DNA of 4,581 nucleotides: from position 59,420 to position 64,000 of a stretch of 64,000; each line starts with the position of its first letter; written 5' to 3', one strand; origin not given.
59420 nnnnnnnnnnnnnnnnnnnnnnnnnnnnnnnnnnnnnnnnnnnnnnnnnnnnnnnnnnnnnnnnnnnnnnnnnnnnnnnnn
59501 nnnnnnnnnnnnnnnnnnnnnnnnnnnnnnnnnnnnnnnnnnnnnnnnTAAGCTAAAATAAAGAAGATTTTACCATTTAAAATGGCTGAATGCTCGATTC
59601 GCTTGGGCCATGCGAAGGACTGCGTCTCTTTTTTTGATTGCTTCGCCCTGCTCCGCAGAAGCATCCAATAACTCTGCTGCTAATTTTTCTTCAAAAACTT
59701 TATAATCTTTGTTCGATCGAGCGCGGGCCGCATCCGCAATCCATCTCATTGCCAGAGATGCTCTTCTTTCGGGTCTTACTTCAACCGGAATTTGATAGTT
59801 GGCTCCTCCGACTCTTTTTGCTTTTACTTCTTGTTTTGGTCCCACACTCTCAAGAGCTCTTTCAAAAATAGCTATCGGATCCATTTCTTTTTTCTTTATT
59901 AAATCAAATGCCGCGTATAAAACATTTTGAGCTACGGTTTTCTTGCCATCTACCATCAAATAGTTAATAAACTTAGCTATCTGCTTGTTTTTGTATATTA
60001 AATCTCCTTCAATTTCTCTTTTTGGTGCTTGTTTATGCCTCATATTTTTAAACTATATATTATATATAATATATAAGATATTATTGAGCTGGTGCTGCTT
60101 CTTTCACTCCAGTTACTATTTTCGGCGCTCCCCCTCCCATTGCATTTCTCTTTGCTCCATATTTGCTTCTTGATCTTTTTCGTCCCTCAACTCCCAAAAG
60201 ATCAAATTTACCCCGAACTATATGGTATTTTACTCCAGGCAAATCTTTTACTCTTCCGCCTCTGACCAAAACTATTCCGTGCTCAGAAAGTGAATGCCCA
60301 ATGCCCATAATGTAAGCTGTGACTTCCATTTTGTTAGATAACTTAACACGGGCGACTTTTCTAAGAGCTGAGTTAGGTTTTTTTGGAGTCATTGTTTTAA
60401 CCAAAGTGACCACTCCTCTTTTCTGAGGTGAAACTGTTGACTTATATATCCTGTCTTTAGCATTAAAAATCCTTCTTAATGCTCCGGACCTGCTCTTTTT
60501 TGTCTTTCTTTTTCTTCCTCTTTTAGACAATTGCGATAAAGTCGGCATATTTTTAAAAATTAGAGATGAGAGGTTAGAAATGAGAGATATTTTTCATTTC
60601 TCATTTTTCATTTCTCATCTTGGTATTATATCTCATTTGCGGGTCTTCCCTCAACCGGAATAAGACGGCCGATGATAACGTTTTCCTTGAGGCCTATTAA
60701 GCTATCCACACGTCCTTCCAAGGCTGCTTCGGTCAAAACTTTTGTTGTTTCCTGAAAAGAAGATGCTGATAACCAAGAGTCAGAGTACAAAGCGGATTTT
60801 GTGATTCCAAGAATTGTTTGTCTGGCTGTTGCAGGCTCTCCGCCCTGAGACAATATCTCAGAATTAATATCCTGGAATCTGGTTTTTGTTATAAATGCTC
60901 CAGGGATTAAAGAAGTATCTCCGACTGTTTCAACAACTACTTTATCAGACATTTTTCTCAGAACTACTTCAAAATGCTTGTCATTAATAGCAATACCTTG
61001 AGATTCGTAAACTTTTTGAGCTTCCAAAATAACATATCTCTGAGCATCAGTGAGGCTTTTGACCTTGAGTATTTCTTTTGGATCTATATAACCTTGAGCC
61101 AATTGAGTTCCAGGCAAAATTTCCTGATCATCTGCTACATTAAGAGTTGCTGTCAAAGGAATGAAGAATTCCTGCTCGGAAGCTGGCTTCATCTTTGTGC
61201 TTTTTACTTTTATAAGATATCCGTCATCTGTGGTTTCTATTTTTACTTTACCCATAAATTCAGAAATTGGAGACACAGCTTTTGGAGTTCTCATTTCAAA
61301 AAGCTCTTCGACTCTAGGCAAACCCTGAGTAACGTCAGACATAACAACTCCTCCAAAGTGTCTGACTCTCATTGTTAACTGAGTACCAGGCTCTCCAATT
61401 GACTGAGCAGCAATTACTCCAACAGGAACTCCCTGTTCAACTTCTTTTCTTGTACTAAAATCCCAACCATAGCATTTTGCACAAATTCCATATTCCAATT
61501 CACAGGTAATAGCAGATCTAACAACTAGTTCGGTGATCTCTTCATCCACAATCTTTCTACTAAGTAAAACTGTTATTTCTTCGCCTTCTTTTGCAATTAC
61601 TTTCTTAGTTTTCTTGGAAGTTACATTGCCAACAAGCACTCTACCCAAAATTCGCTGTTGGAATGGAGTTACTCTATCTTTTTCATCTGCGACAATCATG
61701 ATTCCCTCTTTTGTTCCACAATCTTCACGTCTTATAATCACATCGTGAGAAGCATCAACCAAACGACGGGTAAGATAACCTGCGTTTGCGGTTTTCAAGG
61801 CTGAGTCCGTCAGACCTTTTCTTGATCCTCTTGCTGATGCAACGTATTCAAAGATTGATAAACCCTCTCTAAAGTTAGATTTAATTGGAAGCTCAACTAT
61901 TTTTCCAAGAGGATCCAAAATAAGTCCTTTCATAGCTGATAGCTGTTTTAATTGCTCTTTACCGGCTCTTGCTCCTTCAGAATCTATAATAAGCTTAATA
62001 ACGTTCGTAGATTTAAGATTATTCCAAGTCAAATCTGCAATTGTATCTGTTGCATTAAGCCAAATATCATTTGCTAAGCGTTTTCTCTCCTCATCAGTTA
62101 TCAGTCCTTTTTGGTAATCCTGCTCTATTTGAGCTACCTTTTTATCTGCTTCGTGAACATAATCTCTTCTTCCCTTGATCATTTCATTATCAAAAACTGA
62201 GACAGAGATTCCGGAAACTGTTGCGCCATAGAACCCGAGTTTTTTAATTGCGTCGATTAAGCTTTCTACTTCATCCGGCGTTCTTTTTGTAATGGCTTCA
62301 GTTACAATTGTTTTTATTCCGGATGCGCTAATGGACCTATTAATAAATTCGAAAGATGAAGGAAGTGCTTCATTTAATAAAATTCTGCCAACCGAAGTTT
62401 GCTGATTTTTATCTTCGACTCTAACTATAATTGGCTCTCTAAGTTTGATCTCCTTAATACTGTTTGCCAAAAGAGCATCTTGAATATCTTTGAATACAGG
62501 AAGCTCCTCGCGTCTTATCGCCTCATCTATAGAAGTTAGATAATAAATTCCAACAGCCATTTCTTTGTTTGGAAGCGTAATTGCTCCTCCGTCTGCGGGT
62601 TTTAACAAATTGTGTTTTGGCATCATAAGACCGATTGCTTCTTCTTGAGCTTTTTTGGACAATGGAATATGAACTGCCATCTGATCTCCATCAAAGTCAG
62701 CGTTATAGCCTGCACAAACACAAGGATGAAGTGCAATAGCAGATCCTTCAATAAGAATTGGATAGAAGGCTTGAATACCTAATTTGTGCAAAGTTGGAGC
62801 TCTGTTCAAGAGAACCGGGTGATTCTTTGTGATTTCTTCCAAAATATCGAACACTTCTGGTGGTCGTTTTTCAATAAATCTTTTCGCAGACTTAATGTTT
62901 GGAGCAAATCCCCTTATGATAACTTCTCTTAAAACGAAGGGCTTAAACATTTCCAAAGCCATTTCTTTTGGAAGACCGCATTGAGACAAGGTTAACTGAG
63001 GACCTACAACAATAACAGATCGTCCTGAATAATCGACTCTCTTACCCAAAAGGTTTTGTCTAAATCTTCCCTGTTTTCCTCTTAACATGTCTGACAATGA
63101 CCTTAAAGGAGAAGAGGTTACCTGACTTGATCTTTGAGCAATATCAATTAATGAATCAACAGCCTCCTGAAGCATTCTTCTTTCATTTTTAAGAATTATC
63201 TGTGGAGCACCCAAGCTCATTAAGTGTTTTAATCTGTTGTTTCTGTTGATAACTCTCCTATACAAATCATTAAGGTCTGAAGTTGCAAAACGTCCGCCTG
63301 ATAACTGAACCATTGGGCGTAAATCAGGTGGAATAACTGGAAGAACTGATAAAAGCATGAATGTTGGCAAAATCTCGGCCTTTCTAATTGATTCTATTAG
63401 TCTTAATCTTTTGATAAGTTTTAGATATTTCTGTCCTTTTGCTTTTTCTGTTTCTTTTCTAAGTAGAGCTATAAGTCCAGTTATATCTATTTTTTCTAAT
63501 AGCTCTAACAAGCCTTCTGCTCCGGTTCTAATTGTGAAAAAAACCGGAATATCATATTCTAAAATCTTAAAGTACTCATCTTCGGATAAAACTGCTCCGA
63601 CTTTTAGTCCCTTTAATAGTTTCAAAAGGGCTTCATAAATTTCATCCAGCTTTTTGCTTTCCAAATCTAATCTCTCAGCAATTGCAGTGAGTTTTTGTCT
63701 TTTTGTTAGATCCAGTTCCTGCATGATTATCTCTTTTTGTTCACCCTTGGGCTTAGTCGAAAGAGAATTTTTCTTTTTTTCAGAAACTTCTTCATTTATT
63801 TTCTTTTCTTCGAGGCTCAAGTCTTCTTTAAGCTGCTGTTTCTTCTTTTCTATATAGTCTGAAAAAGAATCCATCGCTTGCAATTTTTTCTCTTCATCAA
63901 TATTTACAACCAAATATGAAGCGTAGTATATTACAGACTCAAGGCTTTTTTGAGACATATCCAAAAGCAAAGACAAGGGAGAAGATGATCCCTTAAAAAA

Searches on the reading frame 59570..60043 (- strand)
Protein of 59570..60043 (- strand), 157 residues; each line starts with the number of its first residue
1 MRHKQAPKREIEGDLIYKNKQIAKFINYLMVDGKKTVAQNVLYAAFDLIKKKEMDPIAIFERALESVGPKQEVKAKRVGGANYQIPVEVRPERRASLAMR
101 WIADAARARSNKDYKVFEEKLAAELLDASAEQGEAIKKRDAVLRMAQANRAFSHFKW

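Call 86: search_protein_families(library=pfam, proteins=[window:59570-60043:-], max_evalue=0.00001)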
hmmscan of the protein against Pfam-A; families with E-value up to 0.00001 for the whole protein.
window:59570-60043:- (157 aa): 1 family
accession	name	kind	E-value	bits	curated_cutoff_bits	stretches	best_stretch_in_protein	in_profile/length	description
PF00177.27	Ribosomal_S7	-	2.3e-52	177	24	1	1-150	1-148/148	Ribosomal protein S7p/S5e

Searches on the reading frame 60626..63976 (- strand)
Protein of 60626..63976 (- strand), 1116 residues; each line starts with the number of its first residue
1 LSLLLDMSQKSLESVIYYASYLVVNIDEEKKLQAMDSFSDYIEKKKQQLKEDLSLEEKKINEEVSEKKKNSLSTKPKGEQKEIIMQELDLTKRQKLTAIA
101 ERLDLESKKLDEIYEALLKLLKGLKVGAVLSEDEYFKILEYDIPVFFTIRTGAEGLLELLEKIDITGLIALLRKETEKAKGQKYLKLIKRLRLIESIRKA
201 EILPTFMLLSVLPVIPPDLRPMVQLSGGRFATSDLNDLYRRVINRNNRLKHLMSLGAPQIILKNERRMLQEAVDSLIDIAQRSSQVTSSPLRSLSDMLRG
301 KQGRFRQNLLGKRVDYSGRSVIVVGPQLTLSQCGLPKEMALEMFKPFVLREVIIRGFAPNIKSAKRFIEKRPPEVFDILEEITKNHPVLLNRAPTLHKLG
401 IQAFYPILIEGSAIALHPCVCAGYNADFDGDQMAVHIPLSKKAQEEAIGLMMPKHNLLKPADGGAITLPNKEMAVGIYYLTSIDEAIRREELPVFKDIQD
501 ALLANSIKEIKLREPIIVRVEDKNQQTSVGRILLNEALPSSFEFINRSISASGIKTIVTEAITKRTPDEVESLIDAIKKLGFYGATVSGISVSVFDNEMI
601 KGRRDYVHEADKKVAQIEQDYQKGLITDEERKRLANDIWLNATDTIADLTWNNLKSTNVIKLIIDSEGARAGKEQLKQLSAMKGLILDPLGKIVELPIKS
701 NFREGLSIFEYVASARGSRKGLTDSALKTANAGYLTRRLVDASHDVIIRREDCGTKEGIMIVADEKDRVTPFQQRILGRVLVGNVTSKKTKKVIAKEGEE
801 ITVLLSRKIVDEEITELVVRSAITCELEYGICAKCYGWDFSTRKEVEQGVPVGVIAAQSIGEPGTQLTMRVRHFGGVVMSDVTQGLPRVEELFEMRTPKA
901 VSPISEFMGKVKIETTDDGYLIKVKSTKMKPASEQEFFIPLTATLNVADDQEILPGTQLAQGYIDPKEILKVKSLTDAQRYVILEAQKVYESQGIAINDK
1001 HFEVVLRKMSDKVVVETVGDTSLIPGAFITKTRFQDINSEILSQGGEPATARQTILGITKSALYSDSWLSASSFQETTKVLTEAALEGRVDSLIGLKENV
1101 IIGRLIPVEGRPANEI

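Call 86: search_protein_families(library=pfam, proteins=[window:60626-63976:-], max_evalue=0.00001)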
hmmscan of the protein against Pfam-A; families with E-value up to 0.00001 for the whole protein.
window:60626-63976:- (1116 aa): 4 families
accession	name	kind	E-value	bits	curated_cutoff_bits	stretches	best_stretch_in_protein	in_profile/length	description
PF04998.22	RNA_pol_Rpb1_5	-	1.1e-49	169.7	28.5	1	705-1034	1-258/267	RNA polymerase Rpb1, domain 5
PF04997.17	RNA_pol_Rpb1_1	-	1.6e-38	133.3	39.7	1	6-309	87-312/312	RNA polymerase Rpb1, domain 1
PF00623.25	RNA_pol_Rpb1_2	-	2.8e-36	125.7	25.3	2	377-452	90-165/166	RNA polymerase Rpb1, domain 2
PF04983.23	RNA_pol_Rpb1_3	-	1.2e-14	55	28.9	1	456-596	1-161/162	RNA polymerase Rpb1, domain 3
